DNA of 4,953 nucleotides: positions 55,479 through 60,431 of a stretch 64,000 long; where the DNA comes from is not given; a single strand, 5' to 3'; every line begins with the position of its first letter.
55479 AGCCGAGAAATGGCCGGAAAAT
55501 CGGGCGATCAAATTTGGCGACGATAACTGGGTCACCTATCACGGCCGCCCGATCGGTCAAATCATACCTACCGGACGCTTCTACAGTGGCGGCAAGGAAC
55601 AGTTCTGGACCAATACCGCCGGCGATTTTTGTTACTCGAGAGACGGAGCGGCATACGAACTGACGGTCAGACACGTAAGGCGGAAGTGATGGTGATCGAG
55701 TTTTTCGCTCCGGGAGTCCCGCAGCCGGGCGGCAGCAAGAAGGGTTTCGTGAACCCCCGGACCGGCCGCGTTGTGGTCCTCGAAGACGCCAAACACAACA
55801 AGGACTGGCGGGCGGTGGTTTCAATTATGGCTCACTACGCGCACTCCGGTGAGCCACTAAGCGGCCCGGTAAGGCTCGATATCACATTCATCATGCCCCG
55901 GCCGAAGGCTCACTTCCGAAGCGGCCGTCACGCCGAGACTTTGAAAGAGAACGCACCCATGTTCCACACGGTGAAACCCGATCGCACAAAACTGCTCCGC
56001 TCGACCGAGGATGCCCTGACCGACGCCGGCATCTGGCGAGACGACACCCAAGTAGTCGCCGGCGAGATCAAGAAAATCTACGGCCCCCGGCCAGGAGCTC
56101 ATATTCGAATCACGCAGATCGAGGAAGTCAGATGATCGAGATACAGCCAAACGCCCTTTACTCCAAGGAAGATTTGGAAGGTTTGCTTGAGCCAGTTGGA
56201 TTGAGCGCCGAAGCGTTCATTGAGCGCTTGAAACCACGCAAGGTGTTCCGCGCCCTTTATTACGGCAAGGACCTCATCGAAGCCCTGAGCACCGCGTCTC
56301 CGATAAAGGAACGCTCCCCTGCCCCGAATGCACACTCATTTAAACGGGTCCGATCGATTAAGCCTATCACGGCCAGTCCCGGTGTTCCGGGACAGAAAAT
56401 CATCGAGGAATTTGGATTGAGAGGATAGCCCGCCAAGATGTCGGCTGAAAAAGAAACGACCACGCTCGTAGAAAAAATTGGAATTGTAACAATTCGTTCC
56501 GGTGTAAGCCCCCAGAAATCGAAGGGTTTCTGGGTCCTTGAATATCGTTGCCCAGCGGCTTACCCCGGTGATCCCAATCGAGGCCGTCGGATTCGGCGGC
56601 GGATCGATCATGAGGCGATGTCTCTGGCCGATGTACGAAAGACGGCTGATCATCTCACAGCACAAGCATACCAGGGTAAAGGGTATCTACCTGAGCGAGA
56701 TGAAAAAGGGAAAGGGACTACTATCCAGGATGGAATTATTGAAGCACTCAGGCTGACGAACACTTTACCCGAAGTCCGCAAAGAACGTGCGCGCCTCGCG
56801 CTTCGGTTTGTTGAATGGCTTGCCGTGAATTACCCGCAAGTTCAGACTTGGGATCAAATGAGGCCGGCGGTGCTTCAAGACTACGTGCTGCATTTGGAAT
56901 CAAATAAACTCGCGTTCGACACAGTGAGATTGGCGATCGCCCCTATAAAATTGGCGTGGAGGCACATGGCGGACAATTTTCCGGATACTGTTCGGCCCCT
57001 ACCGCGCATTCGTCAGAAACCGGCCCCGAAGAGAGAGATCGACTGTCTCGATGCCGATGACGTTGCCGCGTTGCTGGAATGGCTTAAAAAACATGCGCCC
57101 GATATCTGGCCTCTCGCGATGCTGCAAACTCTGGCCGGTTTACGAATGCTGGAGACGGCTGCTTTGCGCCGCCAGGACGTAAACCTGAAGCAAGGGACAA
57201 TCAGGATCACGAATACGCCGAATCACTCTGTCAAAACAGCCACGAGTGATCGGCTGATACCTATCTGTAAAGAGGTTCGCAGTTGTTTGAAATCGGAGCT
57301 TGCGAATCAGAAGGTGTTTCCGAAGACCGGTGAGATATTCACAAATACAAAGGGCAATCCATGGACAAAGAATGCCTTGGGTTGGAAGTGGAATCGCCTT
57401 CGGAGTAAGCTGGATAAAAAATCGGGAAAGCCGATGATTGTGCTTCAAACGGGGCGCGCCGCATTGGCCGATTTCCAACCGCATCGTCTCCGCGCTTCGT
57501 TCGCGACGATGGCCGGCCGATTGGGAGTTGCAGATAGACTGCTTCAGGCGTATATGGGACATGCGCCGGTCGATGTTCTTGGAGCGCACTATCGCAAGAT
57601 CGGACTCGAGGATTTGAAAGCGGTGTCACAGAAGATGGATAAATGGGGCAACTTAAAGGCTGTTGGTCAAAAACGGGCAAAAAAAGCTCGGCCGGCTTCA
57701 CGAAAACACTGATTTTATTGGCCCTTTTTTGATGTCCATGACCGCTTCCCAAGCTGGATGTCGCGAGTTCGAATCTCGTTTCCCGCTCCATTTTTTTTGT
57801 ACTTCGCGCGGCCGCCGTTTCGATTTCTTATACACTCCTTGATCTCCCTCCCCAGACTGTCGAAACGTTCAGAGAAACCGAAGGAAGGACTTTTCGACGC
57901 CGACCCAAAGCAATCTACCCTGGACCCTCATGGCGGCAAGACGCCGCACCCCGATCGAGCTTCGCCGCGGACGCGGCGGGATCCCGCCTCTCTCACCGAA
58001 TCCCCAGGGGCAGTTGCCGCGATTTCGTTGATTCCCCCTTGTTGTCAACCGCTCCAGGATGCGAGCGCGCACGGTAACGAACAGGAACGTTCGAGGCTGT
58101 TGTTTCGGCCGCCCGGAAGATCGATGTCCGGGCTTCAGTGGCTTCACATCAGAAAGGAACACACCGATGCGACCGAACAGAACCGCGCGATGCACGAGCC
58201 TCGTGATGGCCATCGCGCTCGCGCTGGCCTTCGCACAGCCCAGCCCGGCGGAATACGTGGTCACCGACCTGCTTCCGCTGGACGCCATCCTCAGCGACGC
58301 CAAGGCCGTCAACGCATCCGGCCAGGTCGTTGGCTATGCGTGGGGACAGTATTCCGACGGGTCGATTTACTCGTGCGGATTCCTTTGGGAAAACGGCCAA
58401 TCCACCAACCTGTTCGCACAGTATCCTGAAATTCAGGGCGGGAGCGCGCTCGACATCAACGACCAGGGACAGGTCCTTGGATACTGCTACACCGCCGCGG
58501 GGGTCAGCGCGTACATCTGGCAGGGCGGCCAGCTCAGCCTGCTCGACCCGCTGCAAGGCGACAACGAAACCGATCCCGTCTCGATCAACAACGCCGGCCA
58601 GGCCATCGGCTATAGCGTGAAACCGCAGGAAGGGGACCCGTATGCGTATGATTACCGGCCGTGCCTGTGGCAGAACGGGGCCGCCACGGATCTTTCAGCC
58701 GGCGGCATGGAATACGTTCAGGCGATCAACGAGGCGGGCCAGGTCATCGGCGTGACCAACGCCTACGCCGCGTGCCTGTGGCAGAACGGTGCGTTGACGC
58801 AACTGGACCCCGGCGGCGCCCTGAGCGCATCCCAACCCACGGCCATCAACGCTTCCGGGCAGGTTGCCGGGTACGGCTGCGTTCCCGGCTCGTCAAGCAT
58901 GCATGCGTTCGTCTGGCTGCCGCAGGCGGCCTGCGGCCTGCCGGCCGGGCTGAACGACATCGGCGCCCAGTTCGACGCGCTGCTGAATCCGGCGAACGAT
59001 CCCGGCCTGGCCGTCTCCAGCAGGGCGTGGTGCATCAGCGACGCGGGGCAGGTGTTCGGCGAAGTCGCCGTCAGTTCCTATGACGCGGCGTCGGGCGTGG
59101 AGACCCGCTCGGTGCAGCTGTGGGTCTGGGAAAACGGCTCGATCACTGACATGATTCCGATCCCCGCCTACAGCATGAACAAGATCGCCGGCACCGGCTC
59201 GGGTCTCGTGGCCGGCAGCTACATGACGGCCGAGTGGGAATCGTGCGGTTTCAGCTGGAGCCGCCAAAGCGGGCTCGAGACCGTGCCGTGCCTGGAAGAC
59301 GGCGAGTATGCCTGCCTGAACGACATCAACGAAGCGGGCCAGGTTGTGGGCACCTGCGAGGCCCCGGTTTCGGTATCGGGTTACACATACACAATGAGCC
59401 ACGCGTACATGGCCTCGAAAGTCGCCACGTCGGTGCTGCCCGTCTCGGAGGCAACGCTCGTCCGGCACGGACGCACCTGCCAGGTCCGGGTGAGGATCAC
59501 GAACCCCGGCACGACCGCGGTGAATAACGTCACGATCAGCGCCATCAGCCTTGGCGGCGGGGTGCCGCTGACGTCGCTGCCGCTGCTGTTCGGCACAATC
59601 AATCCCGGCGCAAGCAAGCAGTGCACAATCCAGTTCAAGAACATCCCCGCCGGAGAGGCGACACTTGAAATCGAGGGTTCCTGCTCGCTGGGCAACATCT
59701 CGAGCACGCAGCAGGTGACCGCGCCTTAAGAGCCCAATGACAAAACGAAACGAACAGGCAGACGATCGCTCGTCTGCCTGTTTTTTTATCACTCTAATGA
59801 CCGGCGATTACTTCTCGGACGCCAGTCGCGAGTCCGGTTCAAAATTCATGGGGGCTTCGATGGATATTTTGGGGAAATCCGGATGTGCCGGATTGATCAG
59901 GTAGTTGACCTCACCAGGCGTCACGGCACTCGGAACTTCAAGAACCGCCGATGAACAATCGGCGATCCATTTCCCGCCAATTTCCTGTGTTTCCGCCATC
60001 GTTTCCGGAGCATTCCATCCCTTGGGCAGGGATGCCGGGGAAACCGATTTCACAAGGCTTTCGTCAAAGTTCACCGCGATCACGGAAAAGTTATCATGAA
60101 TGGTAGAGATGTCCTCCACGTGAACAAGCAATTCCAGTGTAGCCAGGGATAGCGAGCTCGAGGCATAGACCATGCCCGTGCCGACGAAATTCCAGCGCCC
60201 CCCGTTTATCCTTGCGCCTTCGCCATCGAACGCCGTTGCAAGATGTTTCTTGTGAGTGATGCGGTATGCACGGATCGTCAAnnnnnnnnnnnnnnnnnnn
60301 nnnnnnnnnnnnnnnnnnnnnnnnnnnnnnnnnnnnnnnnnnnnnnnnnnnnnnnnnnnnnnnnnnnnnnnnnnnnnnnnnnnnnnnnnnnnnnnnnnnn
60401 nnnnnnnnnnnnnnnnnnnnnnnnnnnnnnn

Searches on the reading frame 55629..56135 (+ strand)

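Call 22: search_protein_families(library=pfam, proteins=[window:55629-56135:+], max_evalue=0.001)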
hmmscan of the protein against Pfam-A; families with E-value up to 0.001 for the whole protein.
window:55629-56135:+ (168 aa): 1 family
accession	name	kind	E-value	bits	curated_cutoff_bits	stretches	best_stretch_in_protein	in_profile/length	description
PF05866.16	RusA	-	1.5e-16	61.5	22.8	1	42-162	13-124/124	Endodeoxyribonuclease RusA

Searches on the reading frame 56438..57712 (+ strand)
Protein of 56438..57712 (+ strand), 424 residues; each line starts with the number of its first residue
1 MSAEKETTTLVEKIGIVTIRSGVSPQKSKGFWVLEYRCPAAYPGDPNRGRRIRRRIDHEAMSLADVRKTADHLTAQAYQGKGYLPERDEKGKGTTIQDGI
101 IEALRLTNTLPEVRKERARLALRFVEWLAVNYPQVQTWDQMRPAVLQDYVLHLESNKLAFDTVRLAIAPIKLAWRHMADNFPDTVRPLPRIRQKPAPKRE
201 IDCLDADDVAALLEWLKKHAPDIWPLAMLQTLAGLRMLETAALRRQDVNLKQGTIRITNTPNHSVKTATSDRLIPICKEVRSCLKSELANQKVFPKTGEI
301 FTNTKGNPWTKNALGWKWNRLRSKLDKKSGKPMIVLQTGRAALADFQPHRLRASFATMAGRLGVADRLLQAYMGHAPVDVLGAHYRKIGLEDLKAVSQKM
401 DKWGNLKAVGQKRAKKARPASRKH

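Call 22: search_protein_families(library=pfam, proteins=[window:56438-57712:+], max_evalue=0.001)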
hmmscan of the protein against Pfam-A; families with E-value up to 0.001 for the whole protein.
window:56438-57712:+ (424 aa): 1 family
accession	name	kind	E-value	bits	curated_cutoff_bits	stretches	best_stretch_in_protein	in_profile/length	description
PF00589.27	Phage_integrase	-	9.9e-18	64.9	27.1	1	204-386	3-166/172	Phage integrase family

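Call 56: find_encoding_contigs(protein=window:56438-57712:+, flank=10000, max_places=10)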
Protein window:56438-57712:+ (424 aa): no gene with exactly this product is on record in the collection.

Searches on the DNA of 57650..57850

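Call 82: search_rna_families(source=window, start=57650, end=57850, threshold=evalue, max_evalue=1, show_alignments=1)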
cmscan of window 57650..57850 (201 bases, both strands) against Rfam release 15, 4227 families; matches with E-value up to 1: 0.
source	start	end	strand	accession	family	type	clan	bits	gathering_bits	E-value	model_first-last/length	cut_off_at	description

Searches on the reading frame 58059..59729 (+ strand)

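Call 22: search_protein_families(library=pfam, proteins=[window:58059-59729:+], max_evalue=0.001)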
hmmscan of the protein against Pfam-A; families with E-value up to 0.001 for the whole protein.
window:58059-59729:+ (556 aa): 1 family
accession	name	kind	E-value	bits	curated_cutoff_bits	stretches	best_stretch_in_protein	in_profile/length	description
PF11949.14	DUF3466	-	5.6e-08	32.2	25.1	0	124-233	380-450/609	Protein of unknown function (DUF3466)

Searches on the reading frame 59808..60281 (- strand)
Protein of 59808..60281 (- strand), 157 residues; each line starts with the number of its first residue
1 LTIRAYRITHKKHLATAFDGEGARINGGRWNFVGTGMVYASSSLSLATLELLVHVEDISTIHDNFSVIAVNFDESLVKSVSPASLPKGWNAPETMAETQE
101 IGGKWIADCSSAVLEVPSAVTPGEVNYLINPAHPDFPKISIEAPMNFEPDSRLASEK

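Call 46: search_protein_families(library=pfam, proteins=[window:59808-60281:-], max_evalue=0.001)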
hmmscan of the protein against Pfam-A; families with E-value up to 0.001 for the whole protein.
window:59808-60281:- (157 aa): 1 family
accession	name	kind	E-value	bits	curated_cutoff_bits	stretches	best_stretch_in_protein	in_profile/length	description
PF08808.17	RES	-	1.7e-29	103.3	23.2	1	5-141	2-147/157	RES domain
